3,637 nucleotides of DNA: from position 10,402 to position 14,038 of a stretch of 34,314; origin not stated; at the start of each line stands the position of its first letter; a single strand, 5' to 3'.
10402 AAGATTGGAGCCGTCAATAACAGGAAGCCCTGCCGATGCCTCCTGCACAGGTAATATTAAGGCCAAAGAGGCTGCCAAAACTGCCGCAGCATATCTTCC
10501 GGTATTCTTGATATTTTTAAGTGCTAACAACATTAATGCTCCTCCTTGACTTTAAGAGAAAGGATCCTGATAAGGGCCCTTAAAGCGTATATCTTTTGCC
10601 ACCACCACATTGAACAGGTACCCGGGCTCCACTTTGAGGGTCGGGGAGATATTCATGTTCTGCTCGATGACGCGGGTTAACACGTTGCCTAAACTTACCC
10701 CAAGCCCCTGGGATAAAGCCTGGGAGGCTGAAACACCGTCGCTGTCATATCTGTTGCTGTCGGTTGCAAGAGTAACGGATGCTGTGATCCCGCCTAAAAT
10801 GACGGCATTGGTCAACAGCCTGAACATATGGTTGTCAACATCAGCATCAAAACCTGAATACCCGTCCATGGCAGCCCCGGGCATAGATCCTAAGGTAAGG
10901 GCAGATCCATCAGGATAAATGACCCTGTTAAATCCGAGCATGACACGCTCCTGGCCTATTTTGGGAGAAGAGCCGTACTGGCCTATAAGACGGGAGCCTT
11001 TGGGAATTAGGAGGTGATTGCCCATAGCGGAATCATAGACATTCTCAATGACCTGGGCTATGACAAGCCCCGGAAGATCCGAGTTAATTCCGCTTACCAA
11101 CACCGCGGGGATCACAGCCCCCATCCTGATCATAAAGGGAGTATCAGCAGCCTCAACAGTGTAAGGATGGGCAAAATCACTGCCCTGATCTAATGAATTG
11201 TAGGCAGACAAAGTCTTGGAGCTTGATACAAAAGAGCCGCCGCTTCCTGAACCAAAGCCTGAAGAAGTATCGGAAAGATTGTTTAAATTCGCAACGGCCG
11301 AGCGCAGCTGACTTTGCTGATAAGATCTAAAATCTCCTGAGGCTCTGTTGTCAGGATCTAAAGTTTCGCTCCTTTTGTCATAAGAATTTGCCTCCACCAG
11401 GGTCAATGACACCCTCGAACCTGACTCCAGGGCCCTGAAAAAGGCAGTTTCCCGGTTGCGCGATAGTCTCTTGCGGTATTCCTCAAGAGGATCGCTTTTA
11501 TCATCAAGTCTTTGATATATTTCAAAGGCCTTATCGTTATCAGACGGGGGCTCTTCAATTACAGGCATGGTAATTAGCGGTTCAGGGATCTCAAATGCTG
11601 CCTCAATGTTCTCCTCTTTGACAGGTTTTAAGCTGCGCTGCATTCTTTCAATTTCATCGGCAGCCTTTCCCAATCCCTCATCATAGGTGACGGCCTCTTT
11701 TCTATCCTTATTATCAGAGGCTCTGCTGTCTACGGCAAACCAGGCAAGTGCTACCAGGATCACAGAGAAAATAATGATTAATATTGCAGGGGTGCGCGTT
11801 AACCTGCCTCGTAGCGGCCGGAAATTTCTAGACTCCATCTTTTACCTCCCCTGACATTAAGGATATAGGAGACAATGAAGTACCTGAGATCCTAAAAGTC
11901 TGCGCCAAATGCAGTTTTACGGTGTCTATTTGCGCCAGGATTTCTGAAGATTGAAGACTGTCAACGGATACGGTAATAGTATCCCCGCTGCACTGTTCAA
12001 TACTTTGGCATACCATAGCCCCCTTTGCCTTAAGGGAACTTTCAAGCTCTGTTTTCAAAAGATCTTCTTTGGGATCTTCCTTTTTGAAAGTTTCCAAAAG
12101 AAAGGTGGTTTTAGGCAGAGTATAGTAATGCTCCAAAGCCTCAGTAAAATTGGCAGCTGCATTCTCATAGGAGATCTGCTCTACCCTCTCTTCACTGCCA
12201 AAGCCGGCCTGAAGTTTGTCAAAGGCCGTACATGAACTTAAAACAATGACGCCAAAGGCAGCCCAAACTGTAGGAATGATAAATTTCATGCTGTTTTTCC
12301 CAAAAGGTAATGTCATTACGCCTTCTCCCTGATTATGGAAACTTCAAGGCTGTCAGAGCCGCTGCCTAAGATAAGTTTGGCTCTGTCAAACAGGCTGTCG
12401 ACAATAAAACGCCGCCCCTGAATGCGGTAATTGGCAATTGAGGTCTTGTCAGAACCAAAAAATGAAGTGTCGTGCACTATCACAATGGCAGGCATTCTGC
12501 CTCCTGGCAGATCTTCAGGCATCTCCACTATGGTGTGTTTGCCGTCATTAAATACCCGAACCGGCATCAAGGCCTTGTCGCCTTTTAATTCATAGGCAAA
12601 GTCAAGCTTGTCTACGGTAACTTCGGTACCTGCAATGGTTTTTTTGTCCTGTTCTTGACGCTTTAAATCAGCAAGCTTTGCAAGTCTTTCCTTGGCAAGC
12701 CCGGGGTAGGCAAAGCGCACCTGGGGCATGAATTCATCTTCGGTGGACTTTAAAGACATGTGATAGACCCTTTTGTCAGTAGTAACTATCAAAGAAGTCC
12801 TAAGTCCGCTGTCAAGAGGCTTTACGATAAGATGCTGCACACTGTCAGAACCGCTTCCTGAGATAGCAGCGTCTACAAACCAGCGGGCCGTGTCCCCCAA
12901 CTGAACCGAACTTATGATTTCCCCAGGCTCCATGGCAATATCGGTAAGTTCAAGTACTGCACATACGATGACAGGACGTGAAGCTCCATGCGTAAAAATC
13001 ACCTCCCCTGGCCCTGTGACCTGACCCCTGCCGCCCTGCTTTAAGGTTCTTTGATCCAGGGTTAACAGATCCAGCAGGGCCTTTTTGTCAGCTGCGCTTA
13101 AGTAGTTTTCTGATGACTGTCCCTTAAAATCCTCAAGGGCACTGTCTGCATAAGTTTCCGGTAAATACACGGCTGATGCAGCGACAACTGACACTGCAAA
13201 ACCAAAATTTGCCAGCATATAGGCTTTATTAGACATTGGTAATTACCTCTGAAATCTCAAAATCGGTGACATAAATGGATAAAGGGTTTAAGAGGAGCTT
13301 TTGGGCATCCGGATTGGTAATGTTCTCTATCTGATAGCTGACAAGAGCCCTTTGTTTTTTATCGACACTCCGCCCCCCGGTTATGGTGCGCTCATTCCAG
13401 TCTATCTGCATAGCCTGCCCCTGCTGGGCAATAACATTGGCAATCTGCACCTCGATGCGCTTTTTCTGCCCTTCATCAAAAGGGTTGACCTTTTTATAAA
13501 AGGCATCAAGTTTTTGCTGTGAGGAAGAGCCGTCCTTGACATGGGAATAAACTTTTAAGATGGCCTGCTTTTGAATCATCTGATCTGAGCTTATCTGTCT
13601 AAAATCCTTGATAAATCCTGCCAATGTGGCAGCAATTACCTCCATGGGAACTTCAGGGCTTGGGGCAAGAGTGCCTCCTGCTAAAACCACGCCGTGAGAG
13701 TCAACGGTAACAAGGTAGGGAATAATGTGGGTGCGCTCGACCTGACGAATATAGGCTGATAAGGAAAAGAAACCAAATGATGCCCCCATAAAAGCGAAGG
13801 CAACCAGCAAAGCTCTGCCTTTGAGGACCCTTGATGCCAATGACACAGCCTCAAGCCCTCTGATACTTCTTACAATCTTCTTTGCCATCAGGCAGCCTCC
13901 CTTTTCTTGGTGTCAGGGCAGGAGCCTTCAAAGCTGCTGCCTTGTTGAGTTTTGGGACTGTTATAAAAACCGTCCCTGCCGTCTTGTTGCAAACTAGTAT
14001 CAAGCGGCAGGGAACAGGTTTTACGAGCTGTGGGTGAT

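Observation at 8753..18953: Orphan, intact IncP-Tra2-order Trb type IV secretion operon with no coupling protein, relaxase or mobility genes, embedded among housekeeping genes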

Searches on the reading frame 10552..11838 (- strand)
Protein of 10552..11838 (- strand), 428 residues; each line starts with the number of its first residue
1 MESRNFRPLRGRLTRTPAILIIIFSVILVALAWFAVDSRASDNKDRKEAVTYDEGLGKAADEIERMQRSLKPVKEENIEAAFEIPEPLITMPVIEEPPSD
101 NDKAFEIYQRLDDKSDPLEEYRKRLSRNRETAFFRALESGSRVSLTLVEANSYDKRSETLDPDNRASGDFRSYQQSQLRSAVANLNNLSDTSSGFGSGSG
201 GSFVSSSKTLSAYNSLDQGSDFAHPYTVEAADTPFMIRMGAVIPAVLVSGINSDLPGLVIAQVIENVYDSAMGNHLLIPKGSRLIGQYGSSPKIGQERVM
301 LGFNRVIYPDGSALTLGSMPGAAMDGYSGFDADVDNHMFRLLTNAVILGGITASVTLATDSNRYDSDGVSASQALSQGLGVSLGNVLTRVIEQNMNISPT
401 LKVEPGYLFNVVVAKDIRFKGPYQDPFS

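Call 4: search_protein_families(library=pfam, proteins=[window:10552-11838:-], max_evalue=0.01)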
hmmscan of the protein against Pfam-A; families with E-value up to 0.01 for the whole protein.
window:10552-11838:- (428 aa): 1 family
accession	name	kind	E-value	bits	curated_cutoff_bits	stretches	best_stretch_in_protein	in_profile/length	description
PF03743.19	TrbI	-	8.3e-55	186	35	1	237-419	2-188/188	Bacterial conjugation TrbI-like protein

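Call 5: search_protein_families(library=ncbifam, proteins=[window:10552-11838:-], max_evalue=0.01)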
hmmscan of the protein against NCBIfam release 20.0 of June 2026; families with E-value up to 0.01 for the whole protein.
window:10552-11838:- (428 aa): 6 families
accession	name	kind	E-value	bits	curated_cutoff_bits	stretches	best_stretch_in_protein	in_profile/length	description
NF010405.0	PRK13831.1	subfamily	2.8e-62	211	386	1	12-424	21-432/433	IncP-type conjugal transfer protein TrbI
NF038091.1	T4SS_VirB10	equivalog_domain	3.8e-40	137.6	220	1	231-424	5-196/197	type IV secretion system protein VirB10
NF038092.1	T4SS_ComB10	equivalog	2.7e-30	105.4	300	1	236-422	23-214/225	DNA type IV secretion system protein ComB10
NF010429.0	PRK13855.1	equivalog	1.2e-17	64.2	374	1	234-424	179-362/377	type IV secretion system protein VirB10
NF041422.1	VirB10_subf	subfamily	1.9e-10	40.9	400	1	149-424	141-400/404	VirB10/TraB/TrbI family type IV secretion system protein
NF033900.0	T4SS_IcmE_DotG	equivalog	6.8e-08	31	750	1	223-418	812-1007/1008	type IVB secretion system protein DotG/IcmE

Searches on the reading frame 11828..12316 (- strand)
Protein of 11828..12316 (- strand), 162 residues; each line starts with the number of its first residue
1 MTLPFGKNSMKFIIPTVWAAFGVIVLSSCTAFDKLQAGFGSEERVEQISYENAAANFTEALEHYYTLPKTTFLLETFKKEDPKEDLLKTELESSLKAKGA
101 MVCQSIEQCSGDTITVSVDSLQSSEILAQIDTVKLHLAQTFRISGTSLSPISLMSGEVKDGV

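Call 4: search_protein_families(library=pfam, proteins=[window:11828-12316:-], max_evalue=0.01)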
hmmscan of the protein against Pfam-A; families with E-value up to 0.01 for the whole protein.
window:11828-12316:- (162 aa): 0 families

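Call 5: search_protein_families(library=ncbifam, proteins=[window:11828-12316:-], max_evalue=0.01)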
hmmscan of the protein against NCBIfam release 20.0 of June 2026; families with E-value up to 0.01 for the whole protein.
window:11828-12316:- (162 aa): 0 families

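Call 42: search_protein_families(library=padloc, proteins=[window:11828-12316:-], max_evalue=0.01)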
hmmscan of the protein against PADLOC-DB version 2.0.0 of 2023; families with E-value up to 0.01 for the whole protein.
window:11828-12316:- (162 aa): 0 families

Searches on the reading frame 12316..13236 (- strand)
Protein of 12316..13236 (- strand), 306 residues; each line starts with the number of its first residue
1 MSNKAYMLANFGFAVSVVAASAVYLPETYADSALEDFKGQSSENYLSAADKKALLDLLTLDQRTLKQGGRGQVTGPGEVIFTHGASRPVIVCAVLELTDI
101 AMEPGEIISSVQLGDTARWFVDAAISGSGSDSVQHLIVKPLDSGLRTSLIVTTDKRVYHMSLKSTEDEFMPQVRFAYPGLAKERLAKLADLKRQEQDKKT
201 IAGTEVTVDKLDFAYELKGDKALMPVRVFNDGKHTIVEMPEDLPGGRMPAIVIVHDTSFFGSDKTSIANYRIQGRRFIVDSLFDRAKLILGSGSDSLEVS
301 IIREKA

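Call 4: search_protein_families(library=pfam, proteins=[window:12316-13236:-], max_evalue=0.01)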
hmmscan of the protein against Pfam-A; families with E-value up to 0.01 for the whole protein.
window:12316-13236:- (306 aa): 1 family
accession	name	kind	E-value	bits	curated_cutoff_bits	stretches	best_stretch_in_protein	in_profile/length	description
PF03524.21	CagX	-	5e-46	157.5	34.2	1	83-303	10-197/198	Conjugal transfer protein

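Call 5: search_protein_families(library=ncbifam, proteins=[window:12316-13236:-], max_evalue=0.01)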
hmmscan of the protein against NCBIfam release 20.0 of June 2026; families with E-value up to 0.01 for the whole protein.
window:12316-13236:- (306 aa): 5 families
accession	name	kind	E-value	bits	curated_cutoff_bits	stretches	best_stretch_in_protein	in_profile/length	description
NF010460.0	PRK13885.1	subfamily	2.1e-81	273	370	1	31-304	25-298/299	conjugal transfer protein TrbG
TIGR02775.1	TrbG_Ti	equivalog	8e-68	228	180.85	1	77-291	1-206/206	P-type conjugative transfer protein TrbG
NF010413.0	PRK13839.1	subfamily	1.3e-52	178.7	388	1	68-303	50-277/279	conjugal transfer protein TrbG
TIGR02781.1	VirB9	equivalog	1.1e-22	80.9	217.7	1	98-299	51-243/248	P-type conjugative transfer protein VirB9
NF010435.0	PRK13861.1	equivalog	1.2e-07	31.5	255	1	182-282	156-248/293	type IV secretion system protein VirB9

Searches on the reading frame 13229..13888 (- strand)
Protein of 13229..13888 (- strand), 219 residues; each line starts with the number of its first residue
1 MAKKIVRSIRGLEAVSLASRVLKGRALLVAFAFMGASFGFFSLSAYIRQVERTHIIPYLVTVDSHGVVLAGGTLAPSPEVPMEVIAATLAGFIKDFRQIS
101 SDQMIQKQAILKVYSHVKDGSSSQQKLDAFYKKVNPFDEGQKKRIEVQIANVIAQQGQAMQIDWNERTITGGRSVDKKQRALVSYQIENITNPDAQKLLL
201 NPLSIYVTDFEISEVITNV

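Call 4: search_protein_families(library=pfam, proteins=[window:13229-13888:-], max_evalue=0.01)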
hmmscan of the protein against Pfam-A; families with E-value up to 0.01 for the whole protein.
window:13229-13888:- (219 aa): 1 family
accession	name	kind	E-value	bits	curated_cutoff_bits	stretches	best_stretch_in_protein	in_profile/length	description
PF04335.19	VirB8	-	8.3e-25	88.3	23.2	1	19-214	11-212/213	VirB8 protein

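Call 5: search_protein_families(library=ncbifam, proteins=[window:13229-13888:-], max_evalue=0.01)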
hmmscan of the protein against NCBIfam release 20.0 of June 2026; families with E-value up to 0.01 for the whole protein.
window:13229-13888:- (219 aa): 3 families
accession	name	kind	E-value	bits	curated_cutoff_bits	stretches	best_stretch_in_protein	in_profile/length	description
NF010462.0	PRK13887.1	subfamily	3.2e-28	98.6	332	1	52-214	79-248/250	conjugal transfer protein TrbF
NF010410.0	PRK13836.1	subfamily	4.9e-26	91.6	369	1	32-212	43-216/220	conjugal transfer protein TrbF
NF010446.0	PRK13872.1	equivalog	2.3e-25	89.5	152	1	28-214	43-224/228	conjugal transfer protein TrbF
